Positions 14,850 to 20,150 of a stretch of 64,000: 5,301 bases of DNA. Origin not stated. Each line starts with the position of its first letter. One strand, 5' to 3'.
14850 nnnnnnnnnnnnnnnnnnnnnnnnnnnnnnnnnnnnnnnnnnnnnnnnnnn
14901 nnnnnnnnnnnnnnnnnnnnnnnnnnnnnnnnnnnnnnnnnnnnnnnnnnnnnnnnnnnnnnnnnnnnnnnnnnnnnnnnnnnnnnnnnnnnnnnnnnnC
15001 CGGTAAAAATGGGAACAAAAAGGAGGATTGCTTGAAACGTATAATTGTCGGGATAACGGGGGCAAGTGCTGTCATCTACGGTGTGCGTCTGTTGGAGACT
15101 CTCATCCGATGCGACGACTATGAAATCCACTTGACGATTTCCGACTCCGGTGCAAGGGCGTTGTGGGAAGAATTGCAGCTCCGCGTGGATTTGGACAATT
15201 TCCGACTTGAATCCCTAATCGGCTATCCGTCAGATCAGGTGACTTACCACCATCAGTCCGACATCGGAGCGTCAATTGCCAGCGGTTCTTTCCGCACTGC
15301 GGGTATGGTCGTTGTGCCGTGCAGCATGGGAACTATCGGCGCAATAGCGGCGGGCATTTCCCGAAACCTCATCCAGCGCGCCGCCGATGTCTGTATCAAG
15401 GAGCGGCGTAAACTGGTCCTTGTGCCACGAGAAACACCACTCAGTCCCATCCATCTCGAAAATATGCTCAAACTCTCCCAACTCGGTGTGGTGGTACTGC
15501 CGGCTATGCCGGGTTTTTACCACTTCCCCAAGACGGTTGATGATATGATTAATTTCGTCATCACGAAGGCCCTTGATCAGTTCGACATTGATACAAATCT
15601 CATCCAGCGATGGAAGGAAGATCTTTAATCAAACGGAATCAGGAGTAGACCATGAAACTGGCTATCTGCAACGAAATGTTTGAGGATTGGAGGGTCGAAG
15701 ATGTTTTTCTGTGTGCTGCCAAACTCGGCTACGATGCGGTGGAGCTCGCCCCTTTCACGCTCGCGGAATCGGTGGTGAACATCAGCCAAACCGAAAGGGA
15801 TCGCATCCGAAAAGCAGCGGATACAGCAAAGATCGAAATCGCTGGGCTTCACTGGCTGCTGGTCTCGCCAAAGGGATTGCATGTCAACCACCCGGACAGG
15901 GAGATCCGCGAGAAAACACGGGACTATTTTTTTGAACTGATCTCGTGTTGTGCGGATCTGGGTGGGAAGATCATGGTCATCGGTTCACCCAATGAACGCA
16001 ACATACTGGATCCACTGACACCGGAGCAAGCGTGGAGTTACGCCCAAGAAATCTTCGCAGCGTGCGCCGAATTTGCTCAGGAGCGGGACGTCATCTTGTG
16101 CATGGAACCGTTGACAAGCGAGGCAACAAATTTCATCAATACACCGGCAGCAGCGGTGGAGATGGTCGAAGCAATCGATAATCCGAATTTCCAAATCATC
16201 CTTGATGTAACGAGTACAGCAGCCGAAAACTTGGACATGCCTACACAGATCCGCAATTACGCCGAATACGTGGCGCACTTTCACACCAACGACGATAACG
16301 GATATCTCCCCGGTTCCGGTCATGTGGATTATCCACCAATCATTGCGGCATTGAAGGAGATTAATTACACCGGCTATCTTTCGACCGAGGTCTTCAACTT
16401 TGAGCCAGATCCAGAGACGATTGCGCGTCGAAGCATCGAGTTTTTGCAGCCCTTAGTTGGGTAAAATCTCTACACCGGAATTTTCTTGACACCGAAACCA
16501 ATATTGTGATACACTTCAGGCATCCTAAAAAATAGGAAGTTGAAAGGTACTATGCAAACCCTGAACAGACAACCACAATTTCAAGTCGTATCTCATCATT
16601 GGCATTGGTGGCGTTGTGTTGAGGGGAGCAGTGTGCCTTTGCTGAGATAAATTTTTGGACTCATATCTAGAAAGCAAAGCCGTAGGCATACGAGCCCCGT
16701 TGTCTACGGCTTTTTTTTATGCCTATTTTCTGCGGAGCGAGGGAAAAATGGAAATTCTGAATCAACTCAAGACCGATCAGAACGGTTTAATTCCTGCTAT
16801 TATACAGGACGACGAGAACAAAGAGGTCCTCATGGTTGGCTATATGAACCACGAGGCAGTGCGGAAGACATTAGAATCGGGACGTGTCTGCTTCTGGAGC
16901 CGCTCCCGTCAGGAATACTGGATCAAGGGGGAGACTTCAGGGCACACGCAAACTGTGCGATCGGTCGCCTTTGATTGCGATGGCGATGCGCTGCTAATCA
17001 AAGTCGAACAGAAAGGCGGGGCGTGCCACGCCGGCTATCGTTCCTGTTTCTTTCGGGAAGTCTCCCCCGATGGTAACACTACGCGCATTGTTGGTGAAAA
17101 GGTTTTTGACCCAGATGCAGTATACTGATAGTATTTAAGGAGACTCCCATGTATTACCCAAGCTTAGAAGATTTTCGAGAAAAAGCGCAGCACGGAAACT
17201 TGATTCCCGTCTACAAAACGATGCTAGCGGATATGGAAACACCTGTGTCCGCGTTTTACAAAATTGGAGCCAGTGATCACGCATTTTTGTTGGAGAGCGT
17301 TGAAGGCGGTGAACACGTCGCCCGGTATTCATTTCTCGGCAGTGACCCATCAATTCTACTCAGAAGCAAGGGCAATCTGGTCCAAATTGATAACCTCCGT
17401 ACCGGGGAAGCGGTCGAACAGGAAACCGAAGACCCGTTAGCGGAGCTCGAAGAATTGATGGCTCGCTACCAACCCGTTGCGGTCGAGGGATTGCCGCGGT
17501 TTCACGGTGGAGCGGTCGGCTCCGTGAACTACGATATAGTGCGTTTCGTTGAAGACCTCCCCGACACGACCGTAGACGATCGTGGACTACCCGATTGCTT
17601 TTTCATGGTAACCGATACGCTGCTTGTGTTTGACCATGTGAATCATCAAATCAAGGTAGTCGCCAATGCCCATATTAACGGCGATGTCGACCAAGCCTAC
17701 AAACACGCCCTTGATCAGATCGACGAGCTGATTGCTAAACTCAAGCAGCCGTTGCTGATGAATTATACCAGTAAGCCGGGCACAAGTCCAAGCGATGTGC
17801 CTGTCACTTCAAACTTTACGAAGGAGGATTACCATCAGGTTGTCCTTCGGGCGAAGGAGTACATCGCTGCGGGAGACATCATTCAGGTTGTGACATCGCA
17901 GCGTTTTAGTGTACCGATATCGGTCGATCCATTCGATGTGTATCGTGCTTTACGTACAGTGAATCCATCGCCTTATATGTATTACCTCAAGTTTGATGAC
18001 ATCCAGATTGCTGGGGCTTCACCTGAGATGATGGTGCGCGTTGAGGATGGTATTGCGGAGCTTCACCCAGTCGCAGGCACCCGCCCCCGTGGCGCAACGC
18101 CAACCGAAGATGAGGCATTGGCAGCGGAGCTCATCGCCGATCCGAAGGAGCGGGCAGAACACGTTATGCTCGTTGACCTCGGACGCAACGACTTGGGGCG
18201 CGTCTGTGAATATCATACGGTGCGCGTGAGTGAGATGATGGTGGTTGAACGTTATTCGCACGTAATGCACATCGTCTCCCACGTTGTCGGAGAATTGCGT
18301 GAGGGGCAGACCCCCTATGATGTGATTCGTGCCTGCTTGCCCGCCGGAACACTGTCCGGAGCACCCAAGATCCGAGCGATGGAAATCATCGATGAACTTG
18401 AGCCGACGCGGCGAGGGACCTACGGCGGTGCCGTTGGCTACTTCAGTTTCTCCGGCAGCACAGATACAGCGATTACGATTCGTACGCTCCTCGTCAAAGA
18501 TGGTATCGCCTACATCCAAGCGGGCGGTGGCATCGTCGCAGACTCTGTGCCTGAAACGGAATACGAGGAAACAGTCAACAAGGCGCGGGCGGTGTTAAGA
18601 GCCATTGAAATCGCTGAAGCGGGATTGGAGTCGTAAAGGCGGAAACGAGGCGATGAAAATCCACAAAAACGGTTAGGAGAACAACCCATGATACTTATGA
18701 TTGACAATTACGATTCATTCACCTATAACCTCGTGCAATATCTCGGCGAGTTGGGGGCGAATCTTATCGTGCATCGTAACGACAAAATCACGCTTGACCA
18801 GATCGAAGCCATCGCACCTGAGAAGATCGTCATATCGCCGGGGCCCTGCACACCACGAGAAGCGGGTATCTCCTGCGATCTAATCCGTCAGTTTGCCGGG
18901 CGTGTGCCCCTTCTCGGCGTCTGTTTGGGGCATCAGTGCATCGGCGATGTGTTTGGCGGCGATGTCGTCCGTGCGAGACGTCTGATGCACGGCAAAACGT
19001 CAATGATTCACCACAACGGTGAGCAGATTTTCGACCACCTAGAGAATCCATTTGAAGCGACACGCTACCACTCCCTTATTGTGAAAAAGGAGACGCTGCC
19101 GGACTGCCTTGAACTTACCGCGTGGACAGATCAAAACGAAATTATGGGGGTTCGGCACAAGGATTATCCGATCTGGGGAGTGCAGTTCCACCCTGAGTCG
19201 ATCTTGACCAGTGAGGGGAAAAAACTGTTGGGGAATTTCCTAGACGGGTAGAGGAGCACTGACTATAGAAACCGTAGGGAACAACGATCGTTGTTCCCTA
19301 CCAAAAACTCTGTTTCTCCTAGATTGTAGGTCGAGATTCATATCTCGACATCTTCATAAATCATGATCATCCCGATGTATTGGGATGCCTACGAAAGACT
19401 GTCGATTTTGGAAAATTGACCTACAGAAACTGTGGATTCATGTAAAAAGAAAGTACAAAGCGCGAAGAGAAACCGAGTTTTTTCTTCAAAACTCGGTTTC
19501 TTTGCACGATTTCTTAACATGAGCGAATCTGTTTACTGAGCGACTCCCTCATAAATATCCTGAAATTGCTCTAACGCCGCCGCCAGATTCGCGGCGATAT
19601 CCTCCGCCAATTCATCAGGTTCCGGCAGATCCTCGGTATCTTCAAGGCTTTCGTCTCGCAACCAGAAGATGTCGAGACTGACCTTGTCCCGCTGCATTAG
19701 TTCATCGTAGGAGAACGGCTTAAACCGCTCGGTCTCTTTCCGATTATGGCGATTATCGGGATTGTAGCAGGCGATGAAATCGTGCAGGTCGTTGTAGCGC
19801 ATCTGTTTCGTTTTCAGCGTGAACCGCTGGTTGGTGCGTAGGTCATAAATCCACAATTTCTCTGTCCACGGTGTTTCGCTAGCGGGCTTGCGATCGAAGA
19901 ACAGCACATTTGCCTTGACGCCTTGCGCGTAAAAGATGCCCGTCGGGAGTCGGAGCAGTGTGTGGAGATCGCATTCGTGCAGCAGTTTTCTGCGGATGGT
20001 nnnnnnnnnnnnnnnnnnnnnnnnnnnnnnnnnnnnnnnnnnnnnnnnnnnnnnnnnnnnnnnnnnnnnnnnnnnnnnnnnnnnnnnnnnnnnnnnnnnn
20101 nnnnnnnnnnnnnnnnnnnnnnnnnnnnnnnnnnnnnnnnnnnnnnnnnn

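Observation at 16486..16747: Leader peptide HHWHWW plus terminator: a probable His/Trp-sensing attenuator for hisI-trpE-trpG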

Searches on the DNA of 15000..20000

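Call 5: search_rna_families(source=window, start=15000, end=20000, threshold=evalue, max_evalue=5, show_alignments=3)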
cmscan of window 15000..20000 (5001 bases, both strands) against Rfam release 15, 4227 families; matches with E-value up to 5: 0.
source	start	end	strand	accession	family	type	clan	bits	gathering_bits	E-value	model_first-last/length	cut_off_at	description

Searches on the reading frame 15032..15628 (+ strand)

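Call 7: search_protein_families(library=ncbifam, proteins=[window:15032-15628:+])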
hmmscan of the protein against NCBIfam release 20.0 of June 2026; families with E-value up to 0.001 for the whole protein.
window:15032-15628:+ (198 aa): 5 families
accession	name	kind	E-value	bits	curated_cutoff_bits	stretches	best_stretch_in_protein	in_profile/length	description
NF004685.0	PRK06029.1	subfamily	1.5e-69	233.8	188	1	1-195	1-185/187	UbiX family flavin prenyltransferase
NF041206.1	VdcB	exception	7.4e-69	231.1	290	1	3-195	1-183/184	non-oxidative hydroxyarylic acid decarboxylases subunit B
TIGR00421.1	ubiX_pad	subfamily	3.8e-64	215.8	108.9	1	3-194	1-181/181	UbiX family flavin prenyltransferase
NF041218.1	BagM_FevK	exception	7.7e-57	192.1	420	1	3-195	2-184/215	bagremycin/ferroverdin biosynthesis UbiX family decarboxylase BagM/FevK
TIGR00521.1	coaBC_dfp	equivalog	0.00019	20.6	219.7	1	2-153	4-144/392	bifunctional phosphopantothenoylcysteine decarboxylase/phosphopantothenate--cysteine ligase CoaBC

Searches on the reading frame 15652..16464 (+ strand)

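Call 7: search_protein_families(library=ncbifam, proteins=[window:15652-16464:+])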
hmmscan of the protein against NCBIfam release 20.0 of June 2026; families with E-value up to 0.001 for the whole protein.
window:15652-16464:+ (270 aa): 11 families
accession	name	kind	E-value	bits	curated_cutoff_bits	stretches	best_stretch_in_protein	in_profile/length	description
NF041099.2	keto_glucon_epim_IolO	equivalog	9.3e-36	123.5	300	1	19-268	27-267/269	5-keto-L-gluconate epimerase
NF051856.1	PsicseEpim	equivalog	2.6e-26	93.1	300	1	22-248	25-246/287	D-psicose 3-epimerase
TIGR03234.1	OH-pyruv-isom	equivalog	6.3e-15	55.2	353.45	1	124-253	114-243/254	hydroxypyruvate isomerase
NF007360.0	PRK09856.1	equivalog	5.7e-14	52.3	305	1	7-265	7-267/276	fructoselysine 3-epimerase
NF043033.1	OxoTetrIsom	equivalog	7.8e-12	45.5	325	1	129-246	117-236/251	2-oxo-tetronate isomerase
NF009688.0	PRK13209.1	subfamily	8e-11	41.5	317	1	16-264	24-272/286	L-ribulose-5-phosphate 3-epimerase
NF009689.0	PRK13210.1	subfamily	2.2e-10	40.2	200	1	16-251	20-260/286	L-ribulose-5-phosphate 3-epimerase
NF007441.0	PRK09989.1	equivalog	5.7e-07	29.6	412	1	9-246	11-240/258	HPr family phosphocarrier protein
TIGR00542.1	hxl6Piso_put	equivalog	9.9e-07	28.4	272.15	1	22-248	25-250/279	L-ribulose-5-phosphate 3-epimerase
TIGR04379.1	myo_inos_iolE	equivalog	4.8e-06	26.3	290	0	219-255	238-271/290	myo-inosose-2 dehydratase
NF007444.0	PRK09997.1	equivalog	6.9e-05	22.4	465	1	139-247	130-241/258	hydroxypyruvate isomerase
